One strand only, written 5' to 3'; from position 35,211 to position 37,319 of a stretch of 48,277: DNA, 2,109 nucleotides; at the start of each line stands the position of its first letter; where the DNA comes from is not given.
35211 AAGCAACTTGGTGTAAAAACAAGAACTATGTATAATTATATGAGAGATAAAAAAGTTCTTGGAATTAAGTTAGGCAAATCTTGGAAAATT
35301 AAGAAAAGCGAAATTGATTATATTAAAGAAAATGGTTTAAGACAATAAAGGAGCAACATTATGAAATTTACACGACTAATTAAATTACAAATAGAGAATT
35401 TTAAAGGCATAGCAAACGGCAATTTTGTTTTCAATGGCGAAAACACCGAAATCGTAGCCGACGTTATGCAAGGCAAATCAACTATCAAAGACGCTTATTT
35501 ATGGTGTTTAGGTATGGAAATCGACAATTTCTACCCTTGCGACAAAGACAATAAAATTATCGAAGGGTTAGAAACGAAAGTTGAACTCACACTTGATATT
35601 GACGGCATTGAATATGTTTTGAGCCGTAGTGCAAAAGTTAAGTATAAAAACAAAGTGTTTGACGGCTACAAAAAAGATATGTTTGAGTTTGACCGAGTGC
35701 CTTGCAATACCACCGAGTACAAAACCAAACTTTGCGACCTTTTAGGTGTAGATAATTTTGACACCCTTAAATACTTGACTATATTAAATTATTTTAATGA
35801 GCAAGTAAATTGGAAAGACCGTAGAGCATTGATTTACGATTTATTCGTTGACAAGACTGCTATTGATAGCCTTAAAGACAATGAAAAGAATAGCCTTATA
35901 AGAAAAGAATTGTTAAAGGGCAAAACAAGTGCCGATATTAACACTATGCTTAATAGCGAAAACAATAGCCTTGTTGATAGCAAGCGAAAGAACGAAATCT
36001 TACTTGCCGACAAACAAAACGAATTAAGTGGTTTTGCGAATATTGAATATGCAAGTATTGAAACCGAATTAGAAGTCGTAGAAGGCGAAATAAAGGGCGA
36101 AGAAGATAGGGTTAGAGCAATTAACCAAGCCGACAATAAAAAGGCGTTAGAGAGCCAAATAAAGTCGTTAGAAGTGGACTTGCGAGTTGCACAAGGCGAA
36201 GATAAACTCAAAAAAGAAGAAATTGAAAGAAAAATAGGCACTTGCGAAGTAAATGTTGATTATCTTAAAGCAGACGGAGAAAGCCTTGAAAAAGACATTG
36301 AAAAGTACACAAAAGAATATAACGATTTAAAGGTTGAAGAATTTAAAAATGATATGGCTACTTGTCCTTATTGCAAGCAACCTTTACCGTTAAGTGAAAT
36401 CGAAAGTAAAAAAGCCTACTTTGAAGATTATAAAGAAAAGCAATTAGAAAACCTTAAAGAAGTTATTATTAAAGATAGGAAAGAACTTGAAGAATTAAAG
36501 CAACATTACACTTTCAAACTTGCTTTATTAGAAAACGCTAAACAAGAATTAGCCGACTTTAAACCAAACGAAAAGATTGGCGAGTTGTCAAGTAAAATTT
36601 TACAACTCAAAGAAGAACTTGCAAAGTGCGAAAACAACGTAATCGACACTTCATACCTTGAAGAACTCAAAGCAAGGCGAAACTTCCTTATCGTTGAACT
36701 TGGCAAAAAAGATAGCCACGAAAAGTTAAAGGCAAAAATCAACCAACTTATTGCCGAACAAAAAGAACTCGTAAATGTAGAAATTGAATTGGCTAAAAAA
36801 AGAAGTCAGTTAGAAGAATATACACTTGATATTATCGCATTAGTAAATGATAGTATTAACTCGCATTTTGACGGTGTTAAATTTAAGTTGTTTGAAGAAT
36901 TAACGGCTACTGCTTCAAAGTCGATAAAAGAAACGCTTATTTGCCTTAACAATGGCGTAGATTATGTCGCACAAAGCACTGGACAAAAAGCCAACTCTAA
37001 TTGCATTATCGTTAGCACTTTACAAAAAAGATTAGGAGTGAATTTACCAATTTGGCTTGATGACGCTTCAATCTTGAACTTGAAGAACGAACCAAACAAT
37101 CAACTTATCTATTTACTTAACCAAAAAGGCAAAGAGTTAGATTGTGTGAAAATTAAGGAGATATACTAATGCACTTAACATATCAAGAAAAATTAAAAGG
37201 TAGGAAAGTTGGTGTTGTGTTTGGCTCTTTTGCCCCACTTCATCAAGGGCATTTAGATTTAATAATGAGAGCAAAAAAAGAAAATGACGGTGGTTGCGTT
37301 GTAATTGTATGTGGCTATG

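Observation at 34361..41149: Promoter-delimited accessory cassette combining regulators, SMC-like ATPase, NAD+ salvage, membrane proteins and RNA repair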

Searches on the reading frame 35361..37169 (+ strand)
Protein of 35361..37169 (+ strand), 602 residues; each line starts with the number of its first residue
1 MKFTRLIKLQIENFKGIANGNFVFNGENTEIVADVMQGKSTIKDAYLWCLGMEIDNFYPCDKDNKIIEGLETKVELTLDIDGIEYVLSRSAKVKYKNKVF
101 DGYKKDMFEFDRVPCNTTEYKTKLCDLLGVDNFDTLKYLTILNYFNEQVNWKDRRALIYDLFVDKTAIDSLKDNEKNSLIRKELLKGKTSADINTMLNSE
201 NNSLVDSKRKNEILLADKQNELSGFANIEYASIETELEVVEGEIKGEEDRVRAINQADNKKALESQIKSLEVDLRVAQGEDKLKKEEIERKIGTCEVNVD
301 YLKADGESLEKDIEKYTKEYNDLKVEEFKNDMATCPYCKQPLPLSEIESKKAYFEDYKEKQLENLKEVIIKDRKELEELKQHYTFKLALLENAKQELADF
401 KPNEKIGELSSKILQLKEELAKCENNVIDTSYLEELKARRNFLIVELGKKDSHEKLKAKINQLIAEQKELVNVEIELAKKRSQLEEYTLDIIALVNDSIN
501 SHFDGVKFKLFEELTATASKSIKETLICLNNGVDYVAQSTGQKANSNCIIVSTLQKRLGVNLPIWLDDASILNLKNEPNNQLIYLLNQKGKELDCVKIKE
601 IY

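Call 8: search_protein_families(library=pfam, proteins=[window:35361-37169:+], max_evalue=0.01)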
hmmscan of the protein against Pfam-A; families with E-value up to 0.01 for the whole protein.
window:35361-37169:+ (602 aa): 1 family
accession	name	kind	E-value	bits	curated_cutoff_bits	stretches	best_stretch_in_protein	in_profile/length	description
PF25169.1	DUF7830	-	0.0025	18.1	27.5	0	329-359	31-61/72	Domain of unknown function (DUF7830)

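Call 9: search_protein_families(library=phrogs, proteins=[window:35361-37169:+], max_evalue=0.001)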
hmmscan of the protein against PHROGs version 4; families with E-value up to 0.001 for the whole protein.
window:35361-37169:+ (602 aa): 6 families
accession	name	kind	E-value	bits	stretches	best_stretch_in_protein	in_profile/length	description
phrog_77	-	DNA, RNA and nucleotide metabolism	3.9e-36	126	1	5-592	297-920/967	SbcC-like subunit of palindrome specific endonuclease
phrog_10445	-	unknown function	1.4e-16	61.6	1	6-289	5-291/296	-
phrog_21084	-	other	3.9e-13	50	1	406-592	207-390/396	recombinase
phrog_20188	-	DNA, RNA and nucleotide metabolism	6.6e-11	43.1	1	346-593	31-274/279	endonuclease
phrog_25363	-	unknown function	5.4e-08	33.9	1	5-50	6-51/77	-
phrog_1499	-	unknown function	1.1e-07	32.5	1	6-324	5-312/427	-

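Call 15: find_related_loci(query=window:35361-37169:+, collection=viral_contigs, flank=10000)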
Query window:35361-37169:+ (602 aa) in viral_contigs; peptide patterns used: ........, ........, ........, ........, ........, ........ (x = any residue, [..] = any of these).
28 stretches matched a pattern, but none encodes a relative of the query by tblastn (E <= 1e-3).

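Call 16: find_encoding_contigs(protein=window:35361-37169:+, flank=10000, max_places=10)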
Protein window:35361-37169:+ (602 aa): no gene with exactly this product is on record in the collection.

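Call 17: search_dna_similar(query=window:35361-37166:+, collection=phages, mode=protein, max_rows=25)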
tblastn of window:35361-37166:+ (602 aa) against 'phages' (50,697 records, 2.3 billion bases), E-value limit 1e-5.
Records with a match: 108; places in all: 109; records where one place covers at least 80% of the query: 105.
Best place of each record, by identity: <60% 108.
By first word of the organism name: Staphylococcus 64; Bacillus 14; Cellulophaga 6; Clostridium 4; Listeria 3; Aeribacillus 2; Porphyromonas 2; Stenotrophomonas 2; Psychrobacillus 2; Bacteroides 2; and 6 more.
By host as written in the record: Staphylococcus aureus 20; - 7; Bacillus megaterium 6; Bacillus megaterium Km 5; Clostridium perfringens 3; Staphylococcus aureus N315 3; Staphylococcus aureus KCTC 1621 3; Aeribacillus pallidus 2; and 41 more.
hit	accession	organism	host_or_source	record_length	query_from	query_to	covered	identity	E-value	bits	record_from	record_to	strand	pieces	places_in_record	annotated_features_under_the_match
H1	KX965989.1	Aeribacillus phage AP45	Aeribacillus pallidus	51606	1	593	99%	26.7%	2e-35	149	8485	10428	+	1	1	nucleoside triphosphate hydrolase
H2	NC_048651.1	Aeribacillus phage AP45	Aeribacillus pallidus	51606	1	593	99%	26.7%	2e-35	149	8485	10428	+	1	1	SbcC-like subunit of palindrome specific endonuclease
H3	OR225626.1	Clostridium phage LPCPA58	-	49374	6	597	98%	26.7%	4e-19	98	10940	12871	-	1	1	hypothetical protein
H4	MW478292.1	Clostridium phage vB_CpeS-1181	Clostridium perfringens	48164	6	597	98%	26.6%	3e-13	79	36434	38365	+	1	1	nucleoside triphosphate hydrolase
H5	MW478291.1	Clostridium phage phiCp-D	Clostridium perfringens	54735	1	593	99%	26.4%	3e-30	133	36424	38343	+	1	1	nucleoside triphosphate hydrolase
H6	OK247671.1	Clostridium phage vB_CpeS_BG3P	Clostridium perfringens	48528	6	585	96%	27.0%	7e-20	100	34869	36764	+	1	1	nucleoside triphosphate hydrolase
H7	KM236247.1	Bacillus phage Pascal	Bacillus megaterium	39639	3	593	98%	26.5%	2e-23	112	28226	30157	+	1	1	nucleoside triphosphate hydrolase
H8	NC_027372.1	Bacillus phage Pascal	Bacillus megaterium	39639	3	593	98%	26.5%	2e-23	112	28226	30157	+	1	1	SbcC-like subunit of palindrome specific endonuclease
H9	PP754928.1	Porphyromonas phage phage005b_ATCC49417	Porphyromonas gingivalis ATCC 49417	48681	1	593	99%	26.2%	7e-18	94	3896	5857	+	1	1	SbcC-like palindrome specific endonuclease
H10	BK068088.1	Porphyromonas phage phage005a_ATCC49417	Porphyromonas gingivalis ATCC 49417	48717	1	593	99%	26.2%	7e-18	94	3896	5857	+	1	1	palindrome specific endonuclease, SbcC-like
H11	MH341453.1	Listeria phage PSU-VKH-LP041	Listeria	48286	1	586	97%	25.9%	1e-20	102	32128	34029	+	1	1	DUF2813 domain-containing protein | hypothetical protein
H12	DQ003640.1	Listeria phage B054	Listeria monocytogenes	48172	1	586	97%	25.6%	2e-19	99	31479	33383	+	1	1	gp49 | gp48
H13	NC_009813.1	Listeria phage B054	Listeria monocytogenes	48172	1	586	97%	25.6%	2e-19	99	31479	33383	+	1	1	SbcC-like subunit of palindrome specific endonuclease | gp48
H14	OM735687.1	Stenotrophomonas phage vB_SmeS_BUCT702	Stenotrophomonas maltophilia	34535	5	598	99%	25.3%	8e-29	128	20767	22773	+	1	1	AAA family ATPase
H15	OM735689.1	Stenotrophomonas phage vB_SmeS_BUCT704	Stenotrophomonas maltophilia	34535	5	598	99%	25.3%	8e-29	128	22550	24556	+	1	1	AAA family ATPase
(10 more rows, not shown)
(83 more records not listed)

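Call 18: get_annotated_region(hit=H5, flank=6000)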
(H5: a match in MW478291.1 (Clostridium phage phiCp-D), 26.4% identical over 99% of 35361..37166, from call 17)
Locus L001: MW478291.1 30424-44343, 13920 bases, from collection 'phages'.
description: Clostridium phage phiCp-D, complete genome.
organism: Clostridium phage phiCp-D (NCBI taxid 2814704)
taxonomy: Viruses; Duplodnaviria; Heunggongvirae; Uroviricota; Caudoviricetes
host: Clostridium perfringens; source: chicken feces; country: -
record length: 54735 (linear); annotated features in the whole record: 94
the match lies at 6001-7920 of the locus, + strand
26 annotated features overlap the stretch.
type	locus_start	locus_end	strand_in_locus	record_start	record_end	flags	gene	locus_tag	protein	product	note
CDS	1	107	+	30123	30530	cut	-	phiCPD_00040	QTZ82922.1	hypothetical protein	-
CDS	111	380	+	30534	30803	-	-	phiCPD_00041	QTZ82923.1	hypothetical protein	-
CDS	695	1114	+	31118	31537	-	-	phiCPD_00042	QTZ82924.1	hypothetical protein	-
CDS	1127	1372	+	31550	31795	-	-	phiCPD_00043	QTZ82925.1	hypothetical protein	-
CDS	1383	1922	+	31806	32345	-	-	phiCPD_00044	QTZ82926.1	lipid A export ATP-binding/permease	-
CDS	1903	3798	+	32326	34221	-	-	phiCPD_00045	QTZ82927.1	type IV conjugative transfer system coupling protein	Type IV conjugative transfer system coupling protein TraD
CDS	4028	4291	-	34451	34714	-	-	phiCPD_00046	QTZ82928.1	Cro/CI repressor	-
CDS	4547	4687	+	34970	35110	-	-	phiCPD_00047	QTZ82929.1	hypothetical protein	-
CDS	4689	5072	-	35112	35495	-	-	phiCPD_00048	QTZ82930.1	repressor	-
CDS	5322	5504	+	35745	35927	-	-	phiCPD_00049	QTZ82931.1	repressor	-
CDS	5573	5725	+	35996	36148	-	-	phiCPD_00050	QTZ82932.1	hypothetical protein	-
CDS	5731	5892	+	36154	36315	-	-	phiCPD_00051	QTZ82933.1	hypothetical protein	-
CDS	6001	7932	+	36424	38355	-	-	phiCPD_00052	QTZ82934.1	nucleoside triphosphate hydrolase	-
CDS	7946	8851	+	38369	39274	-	-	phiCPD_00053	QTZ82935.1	RecT protein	-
CDS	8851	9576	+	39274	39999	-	-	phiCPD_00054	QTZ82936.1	metal-dependent hydrolase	-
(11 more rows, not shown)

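Call 19: get_annotated_region(hit=H13, flank=6000)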
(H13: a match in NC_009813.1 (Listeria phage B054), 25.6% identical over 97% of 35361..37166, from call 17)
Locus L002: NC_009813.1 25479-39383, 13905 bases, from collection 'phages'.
description: Listeria phage B054, complete genome.
organism: Listeria phage B054 (NCBI taxid 330397)
taxonomy: Viruses; Duplodnaviria; Heunggongvirae; Uroviricota; Caudoviricetes
host: Listeria monocytogenes; source: -; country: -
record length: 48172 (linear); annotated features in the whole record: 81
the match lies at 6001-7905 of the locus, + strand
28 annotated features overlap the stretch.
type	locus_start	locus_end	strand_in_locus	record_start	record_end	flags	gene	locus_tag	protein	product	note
CDS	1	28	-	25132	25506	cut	-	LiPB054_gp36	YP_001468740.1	gp36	-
CDS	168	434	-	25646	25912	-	-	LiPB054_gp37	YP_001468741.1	gp37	-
misc_feature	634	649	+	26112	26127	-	-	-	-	-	attP site; attachment site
CDS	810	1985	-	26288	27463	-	-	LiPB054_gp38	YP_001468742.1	integrase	-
CDS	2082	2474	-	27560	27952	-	-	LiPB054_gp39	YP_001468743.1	gp39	-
CDS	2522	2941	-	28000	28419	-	-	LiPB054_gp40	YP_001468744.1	metallo-protease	-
CDS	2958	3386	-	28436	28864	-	-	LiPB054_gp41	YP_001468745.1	transcriptional regulator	-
CDS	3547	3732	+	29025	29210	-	-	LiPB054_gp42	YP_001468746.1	transcriptional repressor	-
CDS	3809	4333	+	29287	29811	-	-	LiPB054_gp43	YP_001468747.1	transcriptional regulator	-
CDS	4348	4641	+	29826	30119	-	-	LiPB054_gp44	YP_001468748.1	HTH DNA binding protein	-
CDS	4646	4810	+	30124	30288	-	-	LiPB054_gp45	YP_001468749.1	gp45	-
CDS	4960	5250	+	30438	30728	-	-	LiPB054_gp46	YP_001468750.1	gp46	-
CDS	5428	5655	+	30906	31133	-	-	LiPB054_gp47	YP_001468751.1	gp47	-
CDS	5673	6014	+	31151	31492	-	-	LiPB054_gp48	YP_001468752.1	gp48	-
CDS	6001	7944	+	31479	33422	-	-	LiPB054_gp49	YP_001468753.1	SbcC-like subunit of palindrome specific endonuclease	-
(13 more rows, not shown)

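Call 20: get_annotated_region(hit=H2, flank=6000)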
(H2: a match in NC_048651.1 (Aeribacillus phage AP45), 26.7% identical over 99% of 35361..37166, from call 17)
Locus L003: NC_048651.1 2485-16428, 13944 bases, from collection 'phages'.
description: Aeribacillus phage AP45, complete genome.
organism: Aeribacillus phage AP45 (NCBI taxid 1913112)
taxonomy: Viruses; Duplodnaviria; Heunggongvirae; Uroviricota; Caudoviricetes; Kamchatkavirus; Kamchatkavirus AP45
host: Aeribacillus pallidus; source: -; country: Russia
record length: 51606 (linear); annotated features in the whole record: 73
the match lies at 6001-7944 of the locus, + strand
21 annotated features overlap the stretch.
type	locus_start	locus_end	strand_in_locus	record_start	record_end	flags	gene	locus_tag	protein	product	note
CDS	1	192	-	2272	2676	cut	-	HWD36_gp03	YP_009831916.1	hypothetical protein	-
CDS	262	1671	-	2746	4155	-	-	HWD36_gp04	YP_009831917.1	nuclease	-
CDS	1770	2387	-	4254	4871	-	-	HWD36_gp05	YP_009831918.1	ImmA/IrrE family metallo-endopeptidase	-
CDS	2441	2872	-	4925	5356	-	-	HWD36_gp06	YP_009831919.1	transcriptional regulator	-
CDS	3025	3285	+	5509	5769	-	-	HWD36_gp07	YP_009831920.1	helix-turn-helix domain-containing protein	-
CDS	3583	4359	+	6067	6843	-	-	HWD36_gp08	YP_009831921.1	anti-repressor Ant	-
CDS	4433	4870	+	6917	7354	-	-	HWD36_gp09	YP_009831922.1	transcriptional regulator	-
CDS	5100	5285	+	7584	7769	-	-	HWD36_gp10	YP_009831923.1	hypothetical protein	-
CDS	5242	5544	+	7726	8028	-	-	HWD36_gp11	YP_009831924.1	hypothetical protein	-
CDS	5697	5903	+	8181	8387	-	-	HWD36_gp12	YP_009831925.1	hypothetical protein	-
CDS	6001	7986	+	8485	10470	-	-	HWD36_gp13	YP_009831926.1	SbcC-like subunit of palindrome specific endonuclease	-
CDS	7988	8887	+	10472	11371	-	-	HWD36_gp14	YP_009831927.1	RecT-like ssDNA annealing protein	-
CDS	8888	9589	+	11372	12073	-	-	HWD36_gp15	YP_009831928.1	metal-dependent hydrolase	-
CDS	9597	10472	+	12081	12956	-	-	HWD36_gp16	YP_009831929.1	DnaD-like helicase loader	-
CDS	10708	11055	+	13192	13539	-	-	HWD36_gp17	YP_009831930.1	hypothetical protein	-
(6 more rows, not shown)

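Call 21: find_homologous_proteins(query=window:35361-37169:+, max_evalue=1e-10)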
Query window:35361-37169:+ (602 aa): 145 proteins with E <= 1e-10 among 8000 candidates; the best 120 are listed.
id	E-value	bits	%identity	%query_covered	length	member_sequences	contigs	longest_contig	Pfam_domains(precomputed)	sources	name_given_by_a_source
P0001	0.0e+0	1294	100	100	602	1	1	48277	-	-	-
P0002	0.0e+0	1229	94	100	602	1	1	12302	-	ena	-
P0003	0.0e+0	1220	94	100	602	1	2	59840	-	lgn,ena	-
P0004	0.0e+0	1161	89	100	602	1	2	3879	-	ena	-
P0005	0.0e+0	1136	88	100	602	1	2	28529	-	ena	-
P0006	0.0e+0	1047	81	100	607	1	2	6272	-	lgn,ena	-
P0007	0.0e+0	1025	81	100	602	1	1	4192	-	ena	-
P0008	2.3e-298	1009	77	100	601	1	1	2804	-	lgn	-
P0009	4.9e-278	942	73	100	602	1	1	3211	-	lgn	-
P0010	1.6e-276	937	74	100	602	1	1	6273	-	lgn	-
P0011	4.2e-273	925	72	100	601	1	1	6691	-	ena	-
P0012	2.7e-272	923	73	100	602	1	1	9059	-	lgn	-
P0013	3.4e-272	922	74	100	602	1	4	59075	-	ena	-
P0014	4.3e-266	902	71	100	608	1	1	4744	-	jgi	jgi:DNA repair exonuclease SbcCD ATPase subunit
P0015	5.1e-266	902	71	100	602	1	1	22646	-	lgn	-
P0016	5.0e-265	899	70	100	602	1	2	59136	-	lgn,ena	-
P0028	2.0e-254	864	68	100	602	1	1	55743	-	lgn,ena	-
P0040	1.4e-247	841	66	100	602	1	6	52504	-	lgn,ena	-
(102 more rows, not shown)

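Call 22: find_encoding_contigs(protein=P0003, flank=10000, max_places=2)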
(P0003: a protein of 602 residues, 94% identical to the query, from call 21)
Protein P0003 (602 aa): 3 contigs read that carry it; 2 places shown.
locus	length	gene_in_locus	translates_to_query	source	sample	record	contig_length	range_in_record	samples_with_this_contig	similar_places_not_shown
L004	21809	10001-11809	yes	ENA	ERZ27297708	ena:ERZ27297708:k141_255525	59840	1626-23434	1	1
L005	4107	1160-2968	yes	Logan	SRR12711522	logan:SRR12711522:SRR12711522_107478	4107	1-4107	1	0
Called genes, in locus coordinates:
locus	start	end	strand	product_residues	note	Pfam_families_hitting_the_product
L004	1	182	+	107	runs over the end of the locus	-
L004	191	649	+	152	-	-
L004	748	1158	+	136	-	-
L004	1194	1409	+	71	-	-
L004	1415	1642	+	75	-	-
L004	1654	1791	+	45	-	-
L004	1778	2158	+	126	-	-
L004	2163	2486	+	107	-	-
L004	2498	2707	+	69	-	-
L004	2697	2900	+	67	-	-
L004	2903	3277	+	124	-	-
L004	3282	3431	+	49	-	-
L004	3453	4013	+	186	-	-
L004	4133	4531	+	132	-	-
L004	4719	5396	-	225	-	PF07505:DUF5131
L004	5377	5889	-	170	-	-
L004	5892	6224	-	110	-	-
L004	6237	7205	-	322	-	-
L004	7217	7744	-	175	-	-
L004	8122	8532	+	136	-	-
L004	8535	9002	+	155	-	PF03013:Pyr_excise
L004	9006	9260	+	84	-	-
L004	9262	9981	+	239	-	-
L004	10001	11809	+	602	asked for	-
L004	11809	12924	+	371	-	PF01467:CTP_transf_like, PF13521:AAA_28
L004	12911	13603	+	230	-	PF04973:NMN_transporter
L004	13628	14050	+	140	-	-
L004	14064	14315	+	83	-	-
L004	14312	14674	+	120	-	PF13384:HTH_23 (faint)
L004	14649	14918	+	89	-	-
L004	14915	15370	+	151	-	-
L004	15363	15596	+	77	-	-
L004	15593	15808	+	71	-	-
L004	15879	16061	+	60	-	PF01381:HTH_3, PF13560:HTH_31 (weak)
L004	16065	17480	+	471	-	PF00145:DNA_methylase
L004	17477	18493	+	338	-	PF03837:RecT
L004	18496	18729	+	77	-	-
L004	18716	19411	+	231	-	PF12706:Lactamase_B_2 (faint)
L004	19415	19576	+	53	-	-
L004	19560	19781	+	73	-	-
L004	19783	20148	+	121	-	-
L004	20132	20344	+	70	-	-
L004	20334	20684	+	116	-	-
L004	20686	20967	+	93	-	-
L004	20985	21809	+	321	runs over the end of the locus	PF01145:Band_7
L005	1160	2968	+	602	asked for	-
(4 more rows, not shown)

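Call 23: find_encoding_contigs(protein=P0005, flank=10000, max_places=2)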
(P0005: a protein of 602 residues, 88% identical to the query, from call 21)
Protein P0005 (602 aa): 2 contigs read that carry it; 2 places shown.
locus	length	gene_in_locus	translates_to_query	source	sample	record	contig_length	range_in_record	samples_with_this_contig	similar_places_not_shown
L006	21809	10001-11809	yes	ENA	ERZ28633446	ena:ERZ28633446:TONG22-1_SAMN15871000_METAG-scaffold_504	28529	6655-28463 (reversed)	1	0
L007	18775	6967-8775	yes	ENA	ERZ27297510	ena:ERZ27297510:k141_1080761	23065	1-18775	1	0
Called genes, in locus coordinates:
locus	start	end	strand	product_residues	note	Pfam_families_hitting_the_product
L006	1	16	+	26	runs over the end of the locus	?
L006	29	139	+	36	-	-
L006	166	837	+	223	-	-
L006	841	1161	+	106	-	-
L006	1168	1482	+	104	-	-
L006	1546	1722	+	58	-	-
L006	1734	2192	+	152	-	-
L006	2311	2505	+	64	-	-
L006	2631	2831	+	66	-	-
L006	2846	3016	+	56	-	-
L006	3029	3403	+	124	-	-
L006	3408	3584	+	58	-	-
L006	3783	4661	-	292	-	PF08433:KTI12 (weak), PF13671:AAA_33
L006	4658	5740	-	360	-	-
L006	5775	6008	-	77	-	-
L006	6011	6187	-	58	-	-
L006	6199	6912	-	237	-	PF01555:N6_N4_Mtase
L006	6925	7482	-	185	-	PF09681:Phage_rep_org_N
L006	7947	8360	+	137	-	-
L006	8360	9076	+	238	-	-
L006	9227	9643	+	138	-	PF06970:RepA_N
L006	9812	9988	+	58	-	PF12728:HTH_17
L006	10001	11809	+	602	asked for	-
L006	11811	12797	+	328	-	-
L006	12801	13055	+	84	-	-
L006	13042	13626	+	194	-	PF18907:DUF5662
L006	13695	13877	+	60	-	PF01381:HTH_3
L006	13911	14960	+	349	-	-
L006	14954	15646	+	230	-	-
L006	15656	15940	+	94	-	-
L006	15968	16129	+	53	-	-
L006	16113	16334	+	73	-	-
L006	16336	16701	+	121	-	-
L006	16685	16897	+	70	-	-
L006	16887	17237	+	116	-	-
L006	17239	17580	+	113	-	PF00436:SSB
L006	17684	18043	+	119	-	-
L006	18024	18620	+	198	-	-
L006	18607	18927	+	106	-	-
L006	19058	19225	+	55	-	-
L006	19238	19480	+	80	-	PF14090:HTH_39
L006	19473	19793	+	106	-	-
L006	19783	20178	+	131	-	-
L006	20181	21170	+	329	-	PF13481:AAA_25 (weak), PF03796:DnaB_C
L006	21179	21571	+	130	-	-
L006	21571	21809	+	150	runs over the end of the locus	-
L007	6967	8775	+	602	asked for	-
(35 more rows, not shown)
